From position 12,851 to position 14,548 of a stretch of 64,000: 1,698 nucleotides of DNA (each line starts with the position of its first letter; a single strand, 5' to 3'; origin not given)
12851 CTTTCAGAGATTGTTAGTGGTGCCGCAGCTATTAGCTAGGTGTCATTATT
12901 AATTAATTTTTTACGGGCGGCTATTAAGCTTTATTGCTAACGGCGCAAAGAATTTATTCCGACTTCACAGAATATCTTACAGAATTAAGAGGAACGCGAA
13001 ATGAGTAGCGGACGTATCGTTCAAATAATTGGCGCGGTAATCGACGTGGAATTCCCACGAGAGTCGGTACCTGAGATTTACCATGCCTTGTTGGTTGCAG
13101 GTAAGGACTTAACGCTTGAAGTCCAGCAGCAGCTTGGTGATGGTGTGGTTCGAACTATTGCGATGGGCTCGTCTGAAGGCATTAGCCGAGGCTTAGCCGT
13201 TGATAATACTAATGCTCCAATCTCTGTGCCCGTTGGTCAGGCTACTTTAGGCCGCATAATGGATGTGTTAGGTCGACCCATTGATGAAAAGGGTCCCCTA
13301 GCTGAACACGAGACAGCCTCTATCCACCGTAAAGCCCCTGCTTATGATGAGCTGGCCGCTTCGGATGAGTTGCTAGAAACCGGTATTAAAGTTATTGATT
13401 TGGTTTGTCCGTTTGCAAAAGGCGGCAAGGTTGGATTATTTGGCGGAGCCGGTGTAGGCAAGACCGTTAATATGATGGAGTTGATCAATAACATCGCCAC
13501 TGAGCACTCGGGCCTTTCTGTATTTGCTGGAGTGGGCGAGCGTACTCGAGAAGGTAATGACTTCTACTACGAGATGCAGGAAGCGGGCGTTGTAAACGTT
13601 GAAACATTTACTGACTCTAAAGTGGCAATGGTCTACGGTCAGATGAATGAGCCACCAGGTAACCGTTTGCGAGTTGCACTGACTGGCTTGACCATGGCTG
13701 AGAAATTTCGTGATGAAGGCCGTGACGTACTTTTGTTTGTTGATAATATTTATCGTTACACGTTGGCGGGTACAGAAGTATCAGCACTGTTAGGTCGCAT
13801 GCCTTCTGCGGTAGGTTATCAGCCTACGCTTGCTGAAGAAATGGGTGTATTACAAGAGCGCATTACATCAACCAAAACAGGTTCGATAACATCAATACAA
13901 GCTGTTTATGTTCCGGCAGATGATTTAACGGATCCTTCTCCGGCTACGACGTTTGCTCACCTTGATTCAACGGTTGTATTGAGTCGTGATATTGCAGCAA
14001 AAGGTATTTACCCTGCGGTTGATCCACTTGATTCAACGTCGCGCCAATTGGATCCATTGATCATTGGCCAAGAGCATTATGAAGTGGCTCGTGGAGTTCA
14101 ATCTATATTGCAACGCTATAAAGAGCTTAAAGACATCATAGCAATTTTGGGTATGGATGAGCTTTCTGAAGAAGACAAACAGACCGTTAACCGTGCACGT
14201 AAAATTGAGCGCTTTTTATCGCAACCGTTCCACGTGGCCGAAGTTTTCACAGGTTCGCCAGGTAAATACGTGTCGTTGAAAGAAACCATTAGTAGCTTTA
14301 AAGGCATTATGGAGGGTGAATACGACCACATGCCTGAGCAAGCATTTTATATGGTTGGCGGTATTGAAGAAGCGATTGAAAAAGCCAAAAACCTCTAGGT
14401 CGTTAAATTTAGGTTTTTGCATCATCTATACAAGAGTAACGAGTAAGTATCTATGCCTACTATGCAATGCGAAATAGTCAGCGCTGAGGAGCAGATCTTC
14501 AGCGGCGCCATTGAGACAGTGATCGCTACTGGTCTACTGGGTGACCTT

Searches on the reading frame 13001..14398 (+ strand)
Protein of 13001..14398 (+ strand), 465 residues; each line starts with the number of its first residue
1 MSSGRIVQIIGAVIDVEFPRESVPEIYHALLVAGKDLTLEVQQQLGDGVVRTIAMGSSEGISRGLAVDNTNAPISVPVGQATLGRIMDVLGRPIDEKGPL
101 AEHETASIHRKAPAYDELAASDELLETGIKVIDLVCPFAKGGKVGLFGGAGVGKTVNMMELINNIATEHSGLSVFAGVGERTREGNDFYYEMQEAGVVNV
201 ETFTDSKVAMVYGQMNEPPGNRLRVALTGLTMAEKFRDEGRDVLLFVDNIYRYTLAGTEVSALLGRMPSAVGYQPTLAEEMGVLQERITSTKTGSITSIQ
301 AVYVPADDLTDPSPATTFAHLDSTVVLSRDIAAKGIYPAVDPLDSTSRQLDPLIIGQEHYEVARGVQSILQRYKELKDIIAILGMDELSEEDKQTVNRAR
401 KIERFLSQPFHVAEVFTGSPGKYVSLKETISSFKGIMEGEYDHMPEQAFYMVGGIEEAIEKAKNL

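Call 53: list_cluster_members(proteins=[window:13001-14398:+, window:10414-11958:+, window:2366-4282:+, window:16460-18292:+, window:43116-45113:-, window:49313-50350:+, window:46390-48078:-, window:45132-46304:-])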
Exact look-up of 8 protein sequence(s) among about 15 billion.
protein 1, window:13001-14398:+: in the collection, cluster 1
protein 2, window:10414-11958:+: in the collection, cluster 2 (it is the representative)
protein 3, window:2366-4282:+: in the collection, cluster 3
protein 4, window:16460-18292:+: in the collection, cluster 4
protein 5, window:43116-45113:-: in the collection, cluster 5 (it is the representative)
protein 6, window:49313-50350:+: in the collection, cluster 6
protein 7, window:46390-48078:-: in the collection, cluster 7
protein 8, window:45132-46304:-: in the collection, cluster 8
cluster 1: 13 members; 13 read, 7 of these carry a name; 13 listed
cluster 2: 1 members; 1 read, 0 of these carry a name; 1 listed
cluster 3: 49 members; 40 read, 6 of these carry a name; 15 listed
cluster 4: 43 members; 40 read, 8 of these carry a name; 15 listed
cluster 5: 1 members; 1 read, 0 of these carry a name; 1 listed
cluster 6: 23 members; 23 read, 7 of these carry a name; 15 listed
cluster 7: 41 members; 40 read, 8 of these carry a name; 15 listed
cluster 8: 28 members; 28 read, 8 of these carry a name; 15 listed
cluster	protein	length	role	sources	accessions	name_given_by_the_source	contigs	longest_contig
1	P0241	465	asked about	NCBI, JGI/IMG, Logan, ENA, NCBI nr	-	-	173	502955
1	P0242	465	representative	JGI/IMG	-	F-type H+-transporting ATPase subunit beta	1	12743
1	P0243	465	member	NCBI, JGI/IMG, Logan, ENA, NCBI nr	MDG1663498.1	MAG: F0F1 ATP synthase subunit beta [Pseudomonadales bacterium] | F0F1 ATP synthase subunit beta [Pseudomonadales bacterium]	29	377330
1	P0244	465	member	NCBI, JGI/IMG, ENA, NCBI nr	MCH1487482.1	MAG: F0F1 ATP synthase subunit beta [Pseudomonadales bacterium] | F0F1 ATP synthase subunit beta [Pseudomonadales bacterium]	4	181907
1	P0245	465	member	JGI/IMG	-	F-type H+-transporting ATPase subunit beta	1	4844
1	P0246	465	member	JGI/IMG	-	F-type H+-transporting ATPase subunit beta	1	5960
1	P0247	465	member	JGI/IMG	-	F-type H+-transporting ATPase subunit beta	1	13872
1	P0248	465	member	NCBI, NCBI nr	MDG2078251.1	MAG: F0F1 ATP synthase subunit beta [Pseudomonadales bacterium] | F0F1 ATP synthase subunit beta [Pseudomonadales bacterium]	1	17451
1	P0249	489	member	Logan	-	-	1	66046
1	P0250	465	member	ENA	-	-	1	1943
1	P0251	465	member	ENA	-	-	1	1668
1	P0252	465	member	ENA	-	-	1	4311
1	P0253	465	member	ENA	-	-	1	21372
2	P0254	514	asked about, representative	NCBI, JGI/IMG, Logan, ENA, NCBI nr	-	-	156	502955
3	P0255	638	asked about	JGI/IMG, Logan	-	-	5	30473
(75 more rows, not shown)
